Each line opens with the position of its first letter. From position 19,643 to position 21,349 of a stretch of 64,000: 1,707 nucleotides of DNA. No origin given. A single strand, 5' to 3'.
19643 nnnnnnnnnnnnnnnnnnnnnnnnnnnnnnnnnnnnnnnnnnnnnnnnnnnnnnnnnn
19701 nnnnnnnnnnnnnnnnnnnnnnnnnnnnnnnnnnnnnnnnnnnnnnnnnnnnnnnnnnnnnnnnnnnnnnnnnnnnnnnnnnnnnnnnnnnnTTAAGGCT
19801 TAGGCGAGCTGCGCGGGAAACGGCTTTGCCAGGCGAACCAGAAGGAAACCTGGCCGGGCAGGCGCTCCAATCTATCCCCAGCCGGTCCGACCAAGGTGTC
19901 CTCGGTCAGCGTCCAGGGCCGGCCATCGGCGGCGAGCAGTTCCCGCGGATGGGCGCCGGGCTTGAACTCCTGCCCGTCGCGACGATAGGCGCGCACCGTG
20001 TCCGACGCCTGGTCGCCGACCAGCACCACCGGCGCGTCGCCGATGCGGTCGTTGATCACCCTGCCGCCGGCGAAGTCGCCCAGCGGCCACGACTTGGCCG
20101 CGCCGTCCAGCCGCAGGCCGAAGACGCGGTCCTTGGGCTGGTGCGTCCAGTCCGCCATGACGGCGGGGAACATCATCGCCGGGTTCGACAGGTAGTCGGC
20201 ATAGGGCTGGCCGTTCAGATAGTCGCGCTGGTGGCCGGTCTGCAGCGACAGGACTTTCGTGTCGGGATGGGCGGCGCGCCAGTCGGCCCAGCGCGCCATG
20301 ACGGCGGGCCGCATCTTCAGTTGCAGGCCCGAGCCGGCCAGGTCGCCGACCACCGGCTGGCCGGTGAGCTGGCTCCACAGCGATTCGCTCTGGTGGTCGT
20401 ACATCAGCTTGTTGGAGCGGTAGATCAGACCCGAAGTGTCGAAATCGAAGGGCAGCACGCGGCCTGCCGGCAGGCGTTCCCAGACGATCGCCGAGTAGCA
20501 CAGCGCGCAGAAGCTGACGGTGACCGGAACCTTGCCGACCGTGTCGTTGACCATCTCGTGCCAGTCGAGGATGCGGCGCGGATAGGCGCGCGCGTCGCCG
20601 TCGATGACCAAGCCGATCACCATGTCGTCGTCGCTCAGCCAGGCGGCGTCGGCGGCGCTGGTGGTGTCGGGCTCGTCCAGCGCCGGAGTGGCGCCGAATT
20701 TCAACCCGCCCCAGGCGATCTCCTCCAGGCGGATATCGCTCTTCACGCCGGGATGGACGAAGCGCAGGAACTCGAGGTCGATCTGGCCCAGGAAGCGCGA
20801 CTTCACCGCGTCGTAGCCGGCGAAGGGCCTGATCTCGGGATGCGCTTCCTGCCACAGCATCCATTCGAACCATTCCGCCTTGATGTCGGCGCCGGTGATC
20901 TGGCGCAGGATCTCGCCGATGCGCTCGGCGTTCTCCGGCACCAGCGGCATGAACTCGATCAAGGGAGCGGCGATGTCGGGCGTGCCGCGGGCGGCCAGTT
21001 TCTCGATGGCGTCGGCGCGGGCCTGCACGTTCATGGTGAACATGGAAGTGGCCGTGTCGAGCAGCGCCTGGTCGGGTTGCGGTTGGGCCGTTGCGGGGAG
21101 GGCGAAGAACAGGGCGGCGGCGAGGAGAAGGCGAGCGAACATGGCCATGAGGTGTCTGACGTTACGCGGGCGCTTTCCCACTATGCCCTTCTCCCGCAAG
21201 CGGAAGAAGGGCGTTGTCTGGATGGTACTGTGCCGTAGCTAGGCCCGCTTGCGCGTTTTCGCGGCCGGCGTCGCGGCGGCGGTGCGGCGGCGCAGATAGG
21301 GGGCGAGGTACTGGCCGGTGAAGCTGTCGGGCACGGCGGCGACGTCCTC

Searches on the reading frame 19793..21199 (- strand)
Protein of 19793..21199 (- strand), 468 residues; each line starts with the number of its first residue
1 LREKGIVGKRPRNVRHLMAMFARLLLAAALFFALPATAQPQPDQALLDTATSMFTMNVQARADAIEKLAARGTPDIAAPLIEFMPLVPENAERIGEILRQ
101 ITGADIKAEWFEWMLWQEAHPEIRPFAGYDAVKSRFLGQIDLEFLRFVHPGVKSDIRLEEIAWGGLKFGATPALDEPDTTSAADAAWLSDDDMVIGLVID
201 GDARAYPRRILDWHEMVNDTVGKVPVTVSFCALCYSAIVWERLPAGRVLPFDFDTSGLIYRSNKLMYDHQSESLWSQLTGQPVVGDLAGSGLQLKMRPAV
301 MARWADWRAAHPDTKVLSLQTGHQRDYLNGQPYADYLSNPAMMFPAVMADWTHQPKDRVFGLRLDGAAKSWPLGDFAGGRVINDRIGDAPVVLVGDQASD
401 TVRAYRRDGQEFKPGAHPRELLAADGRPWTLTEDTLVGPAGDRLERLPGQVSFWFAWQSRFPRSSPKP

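Call 4: search_protein_families(library=ncbifam, proteins=[window:19793-21199:-], max_evalue=1)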
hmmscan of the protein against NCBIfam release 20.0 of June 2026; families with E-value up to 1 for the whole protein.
window:19793-21199:- (468 aa): 0 families

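Call 5: search_protein_families(library=pfam, proteins=[window:19793-21199:-], max_evalue=1)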
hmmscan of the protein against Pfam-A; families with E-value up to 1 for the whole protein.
window:19793-21199:- (468 aa): 1 family
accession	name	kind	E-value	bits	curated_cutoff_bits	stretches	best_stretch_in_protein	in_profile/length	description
PF11376.13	DUF3179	-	3.6e-76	256.8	27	1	171-462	4-290/292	Protein of unknown function (DUF3179)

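Call 9: find_related_loci(query=window:19796-21199:-, collection=genome_contigs, flank=6000)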
Query window:19796-21199:- (468 aa) in genome_contigs; peptide patterns used: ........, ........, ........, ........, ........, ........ (x = any residue, [..] = any of these).
167 stretches matched a pattern; 147 encode a relative of the query (tblastn E <= 1e-3); the best 80 are kept; 80 distinct loci.
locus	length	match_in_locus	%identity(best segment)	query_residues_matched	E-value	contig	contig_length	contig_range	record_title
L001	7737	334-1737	72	9-467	0e+0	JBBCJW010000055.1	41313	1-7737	MAG: Alphaproteobacteria bacterium isolate MAG_CPB_02 P10B_000000029382, whole genome shotgun sequence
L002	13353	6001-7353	49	18-459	7e-146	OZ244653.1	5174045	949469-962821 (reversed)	MAG: bacterium isolate 39c32cc5-dc70-4d00-b26d-4165b0e321b9 genome assembly, chromosome: 1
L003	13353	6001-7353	48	15-458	2e-135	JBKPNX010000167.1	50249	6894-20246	MAG: Pseudomonadota bacterium isolate GS_HAYS_MAG_00029 GS_HAYS_000002967240, whole genome shotgun sequence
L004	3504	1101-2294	49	64-461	6e-133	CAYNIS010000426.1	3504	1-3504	MAG TPA_asm: uncultured Rhodospirillaceae bacterium isolate SRP141376_co3_147 genome assembly, contig: NODE_66046_length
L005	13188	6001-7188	49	61-458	4e-127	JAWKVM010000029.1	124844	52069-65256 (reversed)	MAG: Alphaproteobacteria bacterium isolate BC3.45 BC3.45.fa-29, whole genome shotgun sequence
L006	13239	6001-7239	49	48-457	2e-125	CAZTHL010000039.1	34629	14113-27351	MAG TPA_asm: uncultured Mycobacteriaceae bacterium isolate SRP128890_co1_269 genome assembly, contig: NODE_2135_length_3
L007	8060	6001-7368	44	20-465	4e-125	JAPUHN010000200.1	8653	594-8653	MAG: Alphaproteobacteria bacterium isolate KW1-S08_12 KW1-S08_12_cg200, whole genome shotgun sequence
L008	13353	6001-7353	45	24-459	5e-123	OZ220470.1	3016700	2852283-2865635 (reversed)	MAG: Vicinamibacteria bacterium isolate 188da4bf-f1c8-4219-a28b-c38109137c31 genome assembly, chromosome: 1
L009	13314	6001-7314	45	24-458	1e-121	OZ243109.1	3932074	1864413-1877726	MAG: Parvibaculaceae bacterium isolate d6b24224-2beb-412f-9baf-8c6252591611 genome assembly, chromosome: 1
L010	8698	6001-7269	47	33-457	2e-121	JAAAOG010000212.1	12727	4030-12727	MAG: Alphaproteobacteria bacterium isolate GSL.Bin18 NODE_3777_length_12727_cov_0.58131, whole genome shotgun sequence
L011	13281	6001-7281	47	35-457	8e-121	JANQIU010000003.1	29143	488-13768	MAG: Alphaproteobacteria bacterium isolate PL24a_bin.70 k99_5868277, whole genome shotgun sequence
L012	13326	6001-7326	44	15-457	3e-120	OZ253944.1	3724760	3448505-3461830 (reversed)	MAG: Parvibaculaceae bacterium isolate 9451e3e7-cc4b-4a1e-a967-1caca904a2e9 genome assembly, chromosome: 1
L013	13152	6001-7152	49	72-458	7e-120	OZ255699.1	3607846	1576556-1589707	MAG: Parvibaculaceae bacterium isolate 17a506e2-2404-489d-92ec-42c0c049ea2c genome assembly, chromosome: 1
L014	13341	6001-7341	43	2-457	1e-118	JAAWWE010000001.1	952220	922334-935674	MAG: Rhodobiaceae bacterium isolate FE80 Cluster2_contig_2, whole genome shotgun sequence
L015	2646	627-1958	43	15-458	5e-124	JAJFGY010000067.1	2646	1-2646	MAG: Alphaproteobacteria bacterium isolate OFTM199 OFTM199_66, whole genome shotgun sequence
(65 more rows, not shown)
